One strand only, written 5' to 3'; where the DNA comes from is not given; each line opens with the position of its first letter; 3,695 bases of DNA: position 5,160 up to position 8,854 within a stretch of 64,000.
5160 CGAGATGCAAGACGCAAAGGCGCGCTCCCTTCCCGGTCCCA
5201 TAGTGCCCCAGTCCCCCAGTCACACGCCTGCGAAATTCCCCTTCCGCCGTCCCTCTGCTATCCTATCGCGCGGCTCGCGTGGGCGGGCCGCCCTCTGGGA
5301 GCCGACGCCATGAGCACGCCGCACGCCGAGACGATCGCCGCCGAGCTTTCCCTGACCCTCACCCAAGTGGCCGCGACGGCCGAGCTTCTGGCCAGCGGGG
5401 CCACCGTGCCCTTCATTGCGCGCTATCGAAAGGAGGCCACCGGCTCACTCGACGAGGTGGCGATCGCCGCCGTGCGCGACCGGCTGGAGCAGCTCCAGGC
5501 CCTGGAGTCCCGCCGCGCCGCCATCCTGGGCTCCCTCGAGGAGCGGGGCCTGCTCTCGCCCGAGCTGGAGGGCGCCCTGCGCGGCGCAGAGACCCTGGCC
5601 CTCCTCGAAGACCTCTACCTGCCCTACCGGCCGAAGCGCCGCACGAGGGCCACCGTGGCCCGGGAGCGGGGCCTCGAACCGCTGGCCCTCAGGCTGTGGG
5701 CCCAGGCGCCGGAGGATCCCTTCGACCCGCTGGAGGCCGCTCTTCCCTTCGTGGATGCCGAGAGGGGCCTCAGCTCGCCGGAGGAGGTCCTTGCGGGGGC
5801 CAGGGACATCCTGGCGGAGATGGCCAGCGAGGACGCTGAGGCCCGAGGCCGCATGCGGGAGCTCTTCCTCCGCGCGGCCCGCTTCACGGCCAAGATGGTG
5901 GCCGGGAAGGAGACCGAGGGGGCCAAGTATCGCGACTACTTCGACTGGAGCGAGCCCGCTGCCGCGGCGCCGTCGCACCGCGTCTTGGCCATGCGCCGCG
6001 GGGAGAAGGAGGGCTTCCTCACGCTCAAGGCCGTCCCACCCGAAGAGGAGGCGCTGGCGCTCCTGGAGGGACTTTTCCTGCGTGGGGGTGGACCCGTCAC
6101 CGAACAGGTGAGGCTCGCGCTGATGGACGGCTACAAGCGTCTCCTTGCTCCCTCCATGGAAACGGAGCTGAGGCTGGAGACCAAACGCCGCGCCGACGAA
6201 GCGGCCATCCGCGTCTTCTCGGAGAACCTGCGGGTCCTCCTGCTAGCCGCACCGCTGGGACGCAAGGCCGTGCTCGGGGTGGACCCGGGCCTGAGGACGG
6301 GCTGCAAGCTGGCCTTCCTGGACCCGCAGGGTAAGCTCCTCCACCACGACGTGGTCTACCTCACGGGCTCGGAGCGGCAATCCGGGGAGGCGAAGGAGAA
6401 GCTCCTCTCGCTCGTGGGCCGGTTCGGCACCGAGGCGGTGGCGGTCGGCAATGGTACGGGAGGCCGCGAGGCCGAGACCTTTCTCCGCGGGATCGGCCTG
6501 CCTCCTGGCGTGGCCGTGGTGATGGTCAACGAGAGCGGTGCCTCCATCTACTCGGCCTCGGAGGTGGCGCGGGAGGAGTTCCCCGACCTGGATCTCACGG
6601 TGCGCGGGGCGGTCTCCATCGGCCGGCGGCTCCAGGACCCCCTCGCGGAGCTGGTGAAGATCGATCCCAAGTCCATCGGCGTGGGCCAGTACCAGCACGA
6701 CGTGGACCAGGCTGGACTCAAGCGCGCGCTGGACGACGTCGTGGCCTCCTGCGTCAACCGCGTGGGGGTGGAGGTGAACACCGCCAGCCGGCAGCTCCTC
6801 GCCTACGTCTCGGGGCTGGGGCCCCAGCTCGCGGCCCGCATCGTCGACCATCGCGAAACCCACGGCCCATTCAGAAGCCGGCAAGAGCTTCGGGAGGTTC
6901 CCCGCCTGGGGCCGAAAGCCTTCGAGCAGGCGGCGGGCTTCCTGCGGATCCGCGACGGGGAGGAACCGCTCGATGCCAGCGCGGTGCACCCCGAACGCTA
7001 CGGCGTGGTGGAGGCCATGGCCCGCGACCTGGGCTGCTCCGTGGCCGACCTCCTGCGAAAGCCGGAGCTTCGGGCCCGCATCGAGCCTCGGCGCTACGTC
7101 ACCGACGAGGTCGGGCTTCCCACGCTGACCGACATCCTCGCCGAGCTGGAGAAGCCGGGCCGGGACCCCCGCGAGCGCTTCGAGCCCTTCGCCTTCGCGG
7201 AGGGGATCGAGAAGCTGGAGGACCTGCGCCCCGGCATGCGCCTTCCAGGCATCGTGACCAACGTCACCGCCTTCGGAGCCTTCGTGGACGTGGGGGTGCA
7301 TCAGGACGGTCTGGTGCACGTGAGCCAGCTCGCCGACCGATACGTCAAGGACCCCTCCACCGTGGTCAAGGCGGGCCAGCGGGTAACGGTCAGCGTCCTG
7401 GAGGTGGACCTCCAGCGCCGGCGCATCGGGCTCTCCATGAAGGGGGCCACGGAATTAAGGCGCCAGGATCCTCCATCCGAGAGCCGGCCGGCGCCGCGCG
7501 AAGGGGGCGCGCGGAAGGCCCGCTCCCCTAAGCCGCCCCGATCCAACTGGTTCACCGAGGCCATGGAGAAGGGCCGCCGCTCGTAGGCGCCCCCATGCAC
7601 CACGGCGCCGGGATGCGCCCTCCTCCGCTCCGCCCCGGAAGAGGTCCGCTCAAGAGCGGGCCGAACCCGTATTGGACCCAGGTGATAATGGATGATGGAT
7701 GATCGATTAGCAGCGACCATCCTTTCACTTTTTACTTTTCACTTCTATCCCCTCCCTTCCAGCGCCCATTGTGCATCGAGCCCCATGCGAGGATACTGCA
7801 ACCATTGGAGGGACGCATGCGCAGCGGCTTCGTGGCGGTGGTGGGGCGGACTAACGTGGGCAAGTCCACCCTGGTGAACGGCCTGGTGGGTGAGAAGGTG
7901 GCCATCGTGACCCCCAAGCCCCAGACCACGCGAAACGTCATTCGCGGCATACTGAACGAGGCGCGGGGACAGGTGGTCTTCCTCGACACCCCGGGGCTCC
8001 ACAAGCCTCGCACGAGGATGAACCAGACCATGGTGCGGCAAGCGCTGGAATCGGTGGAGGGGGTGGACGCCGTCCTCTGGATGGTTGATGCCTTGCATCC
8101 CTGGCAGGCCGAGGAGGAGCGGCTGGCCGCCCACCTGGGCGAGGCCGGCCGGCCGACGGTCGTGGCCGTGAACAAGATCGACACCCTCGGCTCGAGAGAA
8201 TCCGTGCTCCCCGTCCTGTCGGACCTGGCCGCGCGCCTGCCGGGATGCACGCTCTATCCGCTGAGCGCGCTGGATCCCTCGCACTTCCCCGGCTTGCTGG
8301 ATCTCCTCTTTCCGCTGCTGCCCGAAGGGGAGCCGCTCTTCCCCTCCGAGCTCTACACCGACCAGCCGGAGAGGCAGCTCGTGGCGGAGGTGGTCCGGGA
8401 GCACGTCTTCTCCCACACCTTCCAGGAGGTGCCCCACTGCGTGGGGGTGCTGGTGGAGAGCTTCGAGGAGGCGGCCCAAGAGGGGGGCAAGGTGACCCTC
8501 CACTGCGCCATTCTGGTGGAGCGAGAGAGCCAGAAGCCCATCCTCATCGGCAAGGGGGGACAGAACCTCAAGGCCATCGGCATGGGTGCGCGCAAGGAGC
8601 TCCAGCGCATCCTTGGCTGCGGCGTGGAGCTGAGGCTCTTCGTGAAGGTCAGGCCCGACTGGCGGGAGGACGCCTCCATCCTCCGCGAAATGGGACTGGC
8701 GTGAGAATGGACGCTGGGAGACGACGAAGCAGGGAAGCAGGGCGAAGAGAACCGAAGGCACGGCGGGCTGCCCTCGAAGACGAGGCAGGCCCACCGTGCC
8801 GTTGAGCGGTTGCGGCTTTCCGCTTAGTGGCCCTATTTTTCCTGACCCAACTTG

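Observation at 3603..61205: Window-wide family of phase-coherent 7-8 nt tandem arrays, purine-rich on one strand, at 17 or more intergenic loci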

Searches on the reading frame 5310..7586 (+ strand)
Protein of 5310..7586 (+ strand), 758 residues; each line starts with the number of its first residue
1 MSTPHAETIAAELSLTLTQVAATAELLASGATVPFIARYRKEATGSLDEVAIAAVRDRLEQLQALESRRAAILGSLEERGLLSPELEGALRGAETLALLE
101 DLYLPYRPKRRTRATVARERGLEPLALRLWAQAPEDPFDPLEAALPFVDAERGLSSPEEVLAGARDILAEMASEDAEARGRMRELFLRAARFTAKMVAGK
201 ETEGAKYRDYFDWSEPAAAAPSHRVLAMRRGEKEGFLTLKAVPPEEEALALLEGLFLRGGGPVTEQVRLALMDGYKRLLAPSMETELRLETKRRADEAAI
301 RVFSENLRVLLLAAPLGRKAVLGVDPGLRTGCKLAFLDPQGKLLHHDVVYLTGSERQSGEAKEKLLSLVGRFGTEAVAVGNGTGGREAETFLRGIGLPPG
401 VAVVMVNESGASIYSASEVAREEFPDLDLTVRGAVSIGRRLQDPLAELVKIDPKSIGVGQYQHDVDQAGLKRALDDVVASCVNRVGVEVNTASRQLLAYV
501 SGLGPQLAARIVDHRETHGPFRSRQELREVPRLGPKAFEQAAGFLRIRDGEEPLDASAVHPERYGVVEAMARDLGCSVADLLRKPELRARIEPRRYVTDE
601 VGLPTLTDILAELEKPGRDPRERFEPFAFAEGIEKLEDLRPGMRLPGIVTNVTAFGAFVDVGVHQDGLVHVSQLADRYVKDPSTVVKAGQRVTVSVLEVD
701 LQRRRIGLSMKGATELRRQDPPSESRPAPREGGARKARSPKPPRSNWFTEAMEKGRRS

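Call 61: search_protein_families(library=pfam, proteins=[window:5310-7586:+])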
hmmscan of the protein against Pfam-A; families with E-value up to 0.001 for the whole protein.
window:5310-7586:+ (758 aa): 10 families
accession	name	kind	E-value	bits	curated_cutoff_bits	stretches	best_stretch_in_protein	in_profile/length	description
PF16921.10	Tex_YqgF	-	4e-44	150.5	27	1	319-442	1-126/126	Tex protein YqgF-like domain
PF22706.1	Tex_central_region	-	4.8e-35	121.6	27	1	139-303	5-178/178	Tex central region-like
PF12836.13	HHH_3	-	5.5e-28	97.3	27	1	482-546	1-65/65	Helix-hairpin-helix motif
PF09371.15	Tex_N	-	1.2e-26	92.6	32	1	5-77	3-75/75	Tex-like protein N-terminal domain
PF17674.7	HHH_9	-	4.4e-25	88.8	23.1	1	552-621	1-70/70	HHH domain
PF00575.29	S1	-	8.4e-22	77.8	22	1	640-711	3-74/74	S1 RNA binding domain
PF14635.12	HHH_7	-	9.6e-09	36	27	1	455-547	5-103/104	Helix-hairpin-helix motif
PF23459.1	S1_RRP5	-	4e-08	34.1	27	1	639-709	1-71/72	RRP5 S1 domain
PF14639.11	YqgF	-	7.4e-07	29.5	35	1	400-449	98-147/150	Holliday-junction resolvase-like of SPT6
PF03934.19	T2SSK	-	1.8e-05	25.4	24.2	1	487-535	1-49/63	Type II secretion system (T2SS), protein K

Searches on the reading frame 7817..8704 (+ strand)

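Call 61: search_protein_families(library=pfam, proteins=[window:7817-8704:+])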
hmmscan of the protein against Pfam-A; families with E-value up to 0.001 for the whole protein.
window:7817-8704:+ (295 aa): 8 families
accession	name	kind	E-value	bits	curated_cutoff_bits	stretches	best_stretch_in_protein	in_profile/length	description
PF01926.29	MMR_HSR1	-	5.3e-27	94.6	21.9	1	6-120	2-113/113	50S ribosome-binding GTPase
PF07650.23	KH_2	-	6.1e-16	58.5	22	1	205-283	2-78/78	KH domain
PF00350.29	Dynamin_N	-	1.6e-13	51.5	27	2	46-120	96-167/168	Dynamin family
PF02421.24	FeoB_N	-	7.3e-12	45.5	27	1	6-130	3-124/156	Ferrous iron transport protein B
PF00009.33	GTP_EFTU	-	4.9e-07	30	26.5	1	52-165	70-183/188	Elongation factor Tu GTP binding domain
PF04548.22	AIG1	-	6.5e-07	29.3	27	1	7-107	4-107/212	AIG1 family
PF02492.25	cobW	-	0.0001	22.4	20.7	1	43-130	75-162/180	CobW/HypB/UreG, nucleotide-binding domain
PF03193.22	RsgA_GTPase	-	0.00016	22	30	0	4-63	107-170/174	RsgA GTPase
